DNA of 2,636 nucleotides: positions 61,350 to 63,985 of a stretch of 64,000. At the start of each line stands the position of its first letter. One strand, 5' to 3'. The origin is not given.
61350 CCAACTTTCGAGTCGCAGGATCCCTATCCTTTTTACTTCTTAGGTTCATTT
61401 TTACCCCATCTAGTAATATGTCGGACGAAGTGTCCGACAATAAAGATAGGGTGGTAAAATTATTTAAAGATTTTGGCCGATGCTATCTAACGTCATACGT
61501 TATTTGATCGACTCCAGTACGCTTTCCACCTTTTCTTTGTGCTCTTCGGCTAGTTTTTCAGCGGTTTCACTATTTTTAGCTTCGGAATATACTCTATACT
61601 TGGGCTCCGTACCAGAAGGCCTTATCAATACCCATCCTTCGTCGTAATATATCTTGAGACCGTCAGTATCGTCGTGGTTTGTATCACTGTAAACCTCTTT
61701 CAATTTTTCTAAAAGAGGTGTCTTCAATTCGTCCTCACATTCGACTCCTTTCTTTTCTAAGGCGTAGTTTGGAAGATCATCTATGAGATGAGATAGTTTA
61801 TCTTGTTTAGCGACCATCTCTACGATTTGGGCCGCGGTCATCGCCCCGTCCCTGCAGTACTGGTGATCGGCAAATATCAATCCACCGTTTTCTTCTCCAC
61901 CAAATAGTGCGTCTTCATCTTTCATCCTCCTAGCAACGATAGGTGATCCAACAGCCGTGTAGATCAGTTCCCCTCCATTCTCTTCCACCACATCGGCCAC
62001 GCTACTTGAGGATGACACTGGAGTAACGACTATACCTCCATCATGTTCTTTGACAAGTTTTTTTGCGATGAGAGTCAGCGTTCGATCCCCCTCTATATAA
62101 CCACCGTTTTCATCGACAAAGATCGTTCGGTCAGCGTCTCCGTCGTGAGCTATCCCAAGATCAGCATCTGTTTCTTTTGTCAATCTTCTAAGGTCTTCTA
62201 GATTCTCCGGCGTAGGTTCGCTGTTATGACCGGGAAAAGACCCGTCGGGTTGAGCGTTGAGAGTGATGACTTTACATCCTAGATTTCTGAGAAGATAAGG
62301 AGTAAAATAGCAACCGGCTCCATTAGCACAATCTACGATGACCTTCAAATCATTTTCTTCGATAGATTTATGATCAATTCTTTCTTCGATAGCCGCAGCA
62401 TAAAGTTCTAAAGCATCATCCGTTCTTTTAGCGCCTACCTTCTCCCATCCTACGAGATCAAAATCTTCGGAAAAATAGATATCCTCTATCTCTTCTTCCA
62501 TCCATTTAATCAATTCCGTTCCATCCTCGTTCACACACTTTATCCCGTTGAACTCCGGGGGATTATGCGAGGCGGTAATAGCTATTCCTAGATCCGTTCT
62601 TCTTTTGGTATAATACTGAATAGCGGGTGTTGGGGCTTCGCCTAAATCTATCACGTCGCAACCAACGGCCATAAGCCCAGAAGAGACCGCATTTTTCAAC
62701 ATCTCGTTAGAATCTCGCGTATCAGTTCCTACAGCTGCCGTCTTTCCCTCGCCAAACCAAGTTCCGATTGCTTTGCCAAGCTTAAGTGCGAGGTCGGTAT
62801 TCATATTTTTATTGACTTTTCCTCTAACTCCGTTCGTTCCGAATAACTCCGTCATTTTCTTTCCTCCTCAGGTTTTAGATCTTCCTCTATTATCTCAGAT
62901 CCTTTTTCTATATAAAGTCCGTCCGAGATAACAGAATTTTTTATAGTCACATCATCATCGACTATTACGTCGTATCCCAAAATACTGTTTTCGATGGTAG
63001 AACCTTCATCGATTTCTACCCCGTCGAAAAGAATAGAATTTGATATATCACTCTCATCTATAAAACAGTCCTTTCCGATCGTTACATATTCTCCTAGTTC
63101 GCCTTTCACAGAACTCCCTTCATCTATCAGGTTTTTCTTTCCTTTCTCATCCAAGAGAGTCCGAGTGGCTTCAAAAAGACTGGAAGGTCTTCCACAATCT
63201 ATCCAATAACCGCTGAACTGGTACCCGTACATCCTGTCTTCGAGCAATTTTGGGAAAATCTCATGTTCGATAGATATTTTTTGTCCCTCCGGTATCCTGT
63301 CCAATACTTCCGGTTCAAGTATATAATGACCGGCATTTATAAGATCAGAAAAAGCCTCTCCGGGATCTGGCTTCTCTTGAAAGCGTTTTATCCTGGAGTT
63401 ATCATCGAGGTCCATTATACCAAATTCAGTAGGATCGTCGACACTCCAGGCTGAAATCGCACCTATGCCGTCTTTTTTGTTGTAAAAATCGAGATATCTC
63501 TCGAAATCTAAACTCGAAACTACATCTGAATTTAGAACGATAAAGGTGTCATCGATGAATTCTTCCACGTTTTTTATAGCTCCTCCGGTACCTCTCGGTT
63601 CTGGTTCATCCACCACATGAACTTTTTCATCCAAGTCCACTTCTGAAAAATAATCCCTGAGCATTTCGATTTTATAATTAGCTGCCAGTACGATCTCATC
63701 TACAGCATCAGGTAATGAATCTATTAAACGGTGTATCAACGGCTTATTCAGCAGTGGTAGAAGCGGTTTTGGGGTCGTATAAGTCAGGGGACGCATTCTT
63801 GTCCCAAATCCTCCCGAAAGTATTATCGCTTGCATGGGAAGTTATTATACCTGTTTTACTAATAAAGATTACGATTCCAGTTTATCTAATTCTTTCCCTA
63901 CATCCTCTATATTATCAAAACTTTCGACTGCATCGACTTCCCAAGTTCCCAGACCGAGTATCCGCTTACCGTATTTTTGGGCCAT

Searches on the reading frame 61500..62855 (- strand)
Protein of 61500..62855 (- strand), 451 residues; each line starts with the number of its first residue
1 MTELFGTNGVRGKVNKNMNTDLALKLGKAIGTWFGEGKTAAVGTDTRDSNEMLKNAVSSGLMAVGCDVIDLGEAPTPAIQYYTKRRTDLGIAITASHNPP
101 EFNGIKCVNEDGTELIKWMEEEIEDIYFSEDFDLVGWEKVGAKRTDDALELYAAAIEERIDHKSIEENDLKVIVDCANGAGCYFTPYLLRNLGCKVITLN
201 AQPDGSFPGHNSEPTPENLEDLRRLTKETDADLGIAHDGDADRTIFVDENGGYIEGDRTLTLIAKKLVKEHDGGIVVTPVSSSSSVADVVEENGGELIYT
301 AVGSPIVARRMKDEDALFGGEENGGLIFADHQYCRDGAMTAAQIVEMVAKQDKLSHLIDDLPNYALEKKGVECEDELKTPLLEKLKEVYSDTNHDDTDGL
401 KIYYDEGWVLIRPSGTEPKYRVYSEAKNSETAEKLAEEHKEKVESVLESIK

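Call 63: search_protein_families(library=pfam, proteins=[window:61500-62855:-], max_evalue=0.0001)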
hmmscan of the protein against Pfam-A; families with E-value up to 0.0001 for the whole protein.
window:61500-62855:- (451 aa): 4 families
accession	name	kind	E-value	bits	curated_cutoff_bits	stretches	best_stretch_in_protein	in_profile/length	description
PF02878.22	PGM_PMM_I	-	2.1e-42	144.5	22.5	1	3-132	2-136/138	Phosphoglucomutase/phosphomannomutase, alpha/beta/alpha domain I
PF02879.22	PGM_PMM_II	-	7.9e-31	107.1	29.3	1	152-251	3-103/103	Phosphoglucomutase/phosphomannomutase, alpha/beta/alpha domain II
PF02880.22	PGM_PMM_III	-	4.8e-29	101.2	20.7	1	255-362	1-112/115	Phosphoglucomutase/phosphomannomutase, alpha/beta/alpha domain III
PF00408.26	PGM_PMM_IV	-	5e-14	52.5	23.1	1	373-438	6-64/68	Phosphoglucomutase/phosphomannomutase, C-terminal domain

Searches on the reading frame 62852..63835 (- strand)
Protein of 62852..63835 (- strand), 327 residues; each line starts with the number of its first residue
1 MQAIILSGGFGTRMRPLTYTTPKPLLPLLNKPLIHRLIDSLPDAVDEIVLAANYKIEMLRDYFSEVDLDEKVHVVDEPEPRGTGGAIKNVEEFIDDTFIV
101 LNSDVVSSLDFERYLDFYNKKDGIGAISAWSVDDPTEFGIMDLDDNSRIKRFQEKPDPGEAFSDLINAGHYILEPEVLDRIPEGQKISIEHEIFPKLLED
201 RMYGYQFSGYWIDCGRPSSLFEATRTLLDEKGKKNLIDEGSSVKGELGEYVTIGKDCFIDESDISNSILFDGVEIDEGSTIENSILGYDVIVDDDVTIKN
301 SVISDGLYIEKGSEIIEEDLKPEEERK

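Call 63: search_protein_families(library=pfam, proteins=[window:62852-63835:-], max_evalue=0.0001)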
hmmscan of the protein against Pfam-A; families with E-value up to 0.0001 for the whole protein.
window:62852-63835:- (327 aa): 4 families
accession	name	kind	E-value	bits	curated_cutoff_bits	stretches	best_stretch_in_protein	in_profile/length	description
PF00483.29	NTP_transferase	-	7.2e-46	157.2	21.2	1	3-229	2-244/245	Nucleotidyl transferase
PF12804.13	NTP_transf_3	-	1.9e-11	44.8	27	1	3-106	1-97/160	MobA-like NTP transferase domain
PF25084.1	LbH_EIF2B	-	6.3e-11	42.7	54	1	245-315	16-87/105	EIF2B subunit epsilon LbH domain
PF24894.1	Hexapep_GlmU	-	3.2e-10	40.5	23.3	1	252-315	20-83/104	GlmU-like, C-terminal hexapeptide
